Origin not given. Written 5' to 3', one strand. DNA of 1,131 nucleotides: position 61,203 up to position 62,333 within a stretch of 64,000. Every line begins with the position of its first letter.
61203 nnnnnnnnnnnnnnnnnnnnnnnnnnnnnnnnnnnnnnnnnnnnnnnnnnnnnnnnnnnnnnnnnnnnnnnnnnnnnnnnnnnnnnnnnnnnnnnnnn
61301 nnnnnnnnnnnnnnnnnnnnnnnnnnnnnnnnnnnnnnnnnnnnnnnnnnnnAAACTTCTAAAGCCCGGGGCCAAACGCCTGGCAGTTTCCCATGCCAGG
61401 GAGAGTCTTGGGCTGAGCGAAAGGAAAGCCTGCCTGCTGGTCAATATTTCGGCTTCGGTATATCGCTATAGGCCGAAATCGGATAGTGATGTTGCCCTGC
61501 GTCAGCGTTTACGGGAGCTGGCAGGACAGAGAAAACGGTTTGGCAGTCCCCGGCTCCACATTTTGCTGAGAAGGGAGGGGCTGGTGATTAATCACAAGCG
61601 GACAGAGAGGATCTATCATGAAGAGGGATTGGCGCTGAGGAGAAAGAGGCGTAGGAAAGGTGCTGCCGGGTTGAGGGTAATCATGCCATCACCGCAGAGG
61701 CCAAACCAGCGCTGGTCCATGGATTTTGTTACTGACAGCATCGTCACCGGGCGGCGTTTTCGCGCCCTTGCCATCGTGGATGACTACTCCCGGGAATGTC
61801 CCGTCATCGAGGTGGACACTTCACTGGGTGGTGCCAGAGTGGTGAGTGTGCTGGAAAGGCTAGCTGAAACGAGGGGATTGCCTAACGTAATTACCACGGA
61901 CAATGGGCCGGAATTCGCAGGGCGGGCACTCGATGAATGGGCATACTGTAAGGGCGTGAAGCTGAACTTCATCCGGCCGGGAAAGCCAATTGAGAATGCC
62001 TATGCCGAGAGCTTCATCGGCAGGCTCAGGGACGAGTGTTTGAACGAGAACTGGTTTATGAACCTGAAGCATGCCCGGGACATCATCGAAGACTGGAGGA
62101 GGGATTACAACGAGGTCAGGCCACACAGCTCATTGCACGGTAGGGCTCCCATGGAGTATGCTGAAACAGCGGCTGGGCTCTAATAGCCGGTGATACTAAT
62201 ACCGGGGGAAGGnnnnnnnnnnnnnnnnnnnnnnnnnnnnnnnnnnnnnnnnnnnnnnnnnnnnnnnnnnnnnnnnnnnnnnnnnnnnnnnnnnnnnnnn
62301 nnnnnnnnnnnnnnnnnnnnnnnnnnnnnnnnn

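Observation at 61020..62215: Intact IS3 element wedged between the acyl-CoA synthetase promoter region and the SIR2 gene; the SIR2 stop codon is supplied by the IS terminus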

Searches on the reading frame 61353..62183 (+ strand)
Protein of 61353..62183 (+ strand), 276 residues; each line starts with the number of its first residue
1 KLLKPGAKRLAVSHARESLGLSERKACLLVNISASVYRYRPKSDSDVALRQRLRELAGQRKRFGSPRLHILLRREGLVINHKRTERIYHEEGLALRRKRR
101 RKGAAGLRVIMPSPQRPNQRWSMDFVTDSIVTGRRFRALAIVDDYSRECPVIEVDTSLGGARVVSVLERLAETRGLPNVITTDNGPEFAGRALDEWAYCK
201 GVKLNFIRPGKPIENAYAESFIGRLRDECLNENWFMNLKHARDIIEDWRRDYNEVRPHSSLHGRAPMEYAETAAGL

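Call 4: search_protein_families(library=pfam, proteins=[window:61353-62183:+], max_evalue=0.01)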
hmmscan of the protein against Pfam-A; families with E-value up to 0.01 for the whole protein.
window:61353-62183:+ (276 aa): 4 families
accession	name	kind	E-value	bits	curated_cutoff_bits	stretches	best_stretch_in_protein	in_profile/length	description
PF13683.12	rve_3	-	1.8e-28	98.5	26.5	1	201-266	2-67/67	Integrase core domain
PF00665.32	rve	-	6.1e-22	78.2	32.6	1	115-212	2-102/102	Integrase core domain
PF13276.12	HTH_21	-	6.3e-10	39.6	28.1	1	48-101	5-60/60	HTH-like domain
PF13333.12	rve_2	-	3e-08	34.1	22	1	219-270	1-52/56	Integrase core domain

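Call 17: find_related_loci(query=window:61353-62183:+, collection=genome_contigs, flank=6000)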
Query window:61353-62183:+ (276 aa) in genome_contigs; peptide patterns used: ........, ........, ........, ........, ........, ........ (x = any residue, [..] = any of these).
595 stretches matched a pattern (row limit reached: there are more); 535 encode a relative of the query (tblastn E <= 1e-3); the best 80 are kept; 80 distinct loci.
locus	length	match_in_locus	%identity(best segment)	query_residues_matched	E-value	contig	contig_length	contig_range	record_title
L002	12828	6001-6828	96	1-276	5e-178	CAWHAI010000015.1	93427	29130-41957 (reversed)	MAG: uncultured Chloroflexia bacterium isolate MFD04408.bin.2.112 genome assembly, contig: contig_40142, whole genome sh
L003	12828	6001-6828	89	1-276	3e-153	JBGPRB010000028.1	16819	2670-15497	MAG: Dehalococcoidia bacterium isolate OBJ1_062018_150_19 k141_541801_length_16819_cov_11.0627, whole genome shotgun seq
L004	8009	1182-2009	82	1-276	3e-153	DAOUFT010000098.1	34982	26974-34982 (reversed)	MAG TPA_asm: Dehalococcoidia bacterium isolate R24_101 k131_106674, whole genome shotgun sequence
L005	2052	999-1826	85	1-276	4e-163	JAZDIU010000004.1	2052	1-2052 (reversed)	MAG: Chloroflexota bacterium isolate MEGAHIT-group-0.423 k141_8530967, whole genome shotgun sequence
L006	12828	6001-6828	77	1-276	2e-145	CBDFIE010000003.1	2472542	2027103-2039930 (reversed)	MAG: Dehalococcoidia bacterium isolate e15c664c-3ff3-49b4-8099-ba0b4cb4bcc2 genome assembly, contig: contig_3, whole gen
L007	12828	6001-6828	76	1-276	2e-145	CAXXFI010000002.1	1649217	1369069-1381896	MAG: Dehalococcoidia bacterium isolate 10f4566d-ab44-49ae-b774-fc9f760c6436 genome assembly, contig: contig_2, whole gen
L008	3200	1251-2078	83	1-276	2e-151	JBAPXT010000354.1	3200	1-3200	MAG: Sedimentisphaerales bacterium isolate MFD00095_ilm_asm_bin10 k127_204038, whole genome shotgun sequence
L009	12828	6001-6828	76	1-276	2e-145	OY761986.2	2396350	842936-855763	MAG: Dehalococcoidia bacterium isolate 10f4566d-ab44-49ae-b774-fc9f760c6436 genome assembly, chromosome: 1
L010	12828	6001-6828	76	1-276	4e-145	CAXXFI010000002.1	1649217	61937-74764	MAG: Dehalococcoidia bacterium isolate 10f4566d-ab44-49ae-b774-fc9f760c6436 genome assembly, contig: contig_2, whole gen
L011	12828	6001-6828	76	1-276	4e-145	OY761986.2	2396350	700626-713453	MAG: Dehalococcoidia bacterium isolate 10f4566d-ab44-49ae-b774-fc9f760c6436 genome assembly, chromosome: 1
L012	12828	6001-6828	76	1-276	4e-145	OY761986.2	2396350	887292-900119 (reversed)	MAG: Dehalococcoidia bacterium isolate 10f4566d-ab44-49ae-b774-fc9f760c6436 genome assembly, chromosome: 1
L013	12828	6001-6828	76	1-276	3e-145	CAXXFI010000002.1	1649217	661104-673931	MAG: Dehalococcoidia bacterium isolate 10f4566d-ab44-49ae-b774-fc9f760c6436 genome assembly, contig: contig_2, whole gen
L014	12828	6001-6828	76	1-276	4e-145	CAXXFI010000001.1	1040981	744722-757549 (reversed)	MAG: Dehalococcoidia bacterium isolate 10f4566d-ab44-49ae-b774-fc9f760c6436 genome assembly, contig: contig_1, whole gen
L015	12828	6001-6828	76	1-276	4e-145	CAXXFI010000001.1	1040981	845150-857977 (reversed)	MAG: Dehalococcoidia bacterium isolate 10f4566d-ab44-49ae-b774-fc9f760c6436 genome assembly, contig: contig_1, whole gen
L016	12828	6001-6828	76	1-276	4e-145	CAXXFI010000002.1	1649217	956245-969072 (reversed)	MAG: Dehalococcoidia bacterium isolate 10f4566d-ab44-49ae-b774-fc9f760c6436 genome assembly, contig: contig_2, whole gen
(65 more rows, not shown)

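Call 48: search_protein_families(library=ncbifam, proteins=[window:61353-62183:+], max_evalue=0.001)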
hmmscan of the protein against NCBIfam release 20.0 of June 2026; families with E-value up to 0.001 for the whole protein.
window:61353-62183:+ (276 aa): 4 families
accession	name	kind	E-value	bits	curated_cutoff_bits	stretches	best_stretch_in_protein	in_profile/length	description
NF033516.0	transpos_IS3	equivalog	2.5e-68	231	160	1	13-269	92-368/369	IS3 family transposase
NF033577.2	transpos_IS481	equivalog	1.7e-34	119.6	224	1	44-269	58-283/284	IS481 family transposase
NF006918.0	PRK09409.1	subfamily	1.6e-09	37.8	597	1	38-272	43-287/301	IS2 transposase TnpB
NF033546.1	transpos_IS21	equivalog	4.3e-08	33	160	1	19-263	18-276/294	IS21 family transposase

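Call 49: search_dna_similar(query=window:61353-62183:+, collection=plasmids, mode=protein, max_rows=12)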
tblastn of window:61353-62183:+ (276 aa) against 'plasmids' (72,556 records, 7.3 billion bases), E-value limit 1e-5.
The search stops at 5000 records and this limit was reached: more records match than are counted here, and every count below describes the 5000 best-scoring records only.
Records with a match: at least 5000; places in all: 11310; records where one place covers at least 80% of the query: 4689.
Best place of each record, by identity: 60-80% 20; <60% 4980.
By first word of the organism name: Klebsiella 2027; Escherichia 408; Salmonella 285; Enterobacter 249; Xanthomonas 225; Rhizobium 202; Citrobacter 127; Ralstonia 123; Sinorhizobium 93; Burkholderia 77; and 174 more.
By predicted mobility (MOB-suite, as given by PLSDB): conjugative 2297; non-mobilizable 1823; mobilizable 880.
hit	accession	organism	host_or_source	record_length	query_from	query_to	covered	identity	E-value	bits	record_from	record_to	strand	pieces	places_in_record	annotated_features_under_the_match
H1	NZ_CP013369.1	Burkholderia ubonensis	soil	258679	1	271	98%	55.0%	2e-82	276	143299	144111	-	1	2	none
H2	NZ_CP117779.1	Burkholderia sp. FERM BP-3421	soil sample,soil sample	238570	1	271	98%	55.0%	4e-81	273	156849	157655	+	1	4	IS3 family transposase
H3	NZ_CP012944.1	Ralstonia solanacearum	Cucumis sativus,cell culture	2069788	1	271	98%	54.9%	2e-83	279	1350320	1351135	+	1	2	none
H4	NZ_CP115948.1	Ralstonia solanacearum MolK2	Musa sp.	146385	1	271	98%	54.8%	4e-85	284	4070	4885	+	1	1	IS3 family transposase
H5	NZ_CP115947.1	Ralstonia solanacearum MolK2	Musa sp.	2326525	1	271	98%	54.8%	4e-85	284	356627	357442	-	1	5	record has no annotation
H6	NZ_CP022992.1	Paraburkholderia aromaticivorans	-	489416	5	269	95%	56.8%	4e-62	285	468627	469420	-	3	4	DDE-type integrase/transposase/recombinase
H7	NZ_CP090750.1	Burkholderia multivorans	Homo sapiens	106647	1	272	99%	54.4%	1e-86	288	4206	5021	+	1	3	IS3 family transposase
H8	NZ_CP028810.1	Burkholderia contaminans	genomic DNA,the respiratory tract of a ...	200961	1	272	99%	54.4%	1e-86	288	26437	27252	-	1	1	IS3 family transposase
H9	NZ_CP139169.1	Robbsia andropogonis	Areca catechu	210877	1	270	98%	54.8%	3e-86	287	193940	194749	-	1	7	IS3 family transposase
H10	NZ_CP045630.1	Roseibium aggregatum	-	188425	1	273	99%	54.0%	3e-83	278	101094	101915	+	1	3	IS3 family transposase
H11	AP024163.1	Ralstonia solanacearum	Curcuma aromatica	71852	1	271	98%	54.4%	2e-83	279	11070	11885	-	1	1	insertion element protein | transposase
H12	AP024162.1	Ralstonia solanacearum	Curcuma aromatica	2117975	1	271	98%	54.4%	2e-83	279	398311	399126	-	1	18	insertion element protein | transposase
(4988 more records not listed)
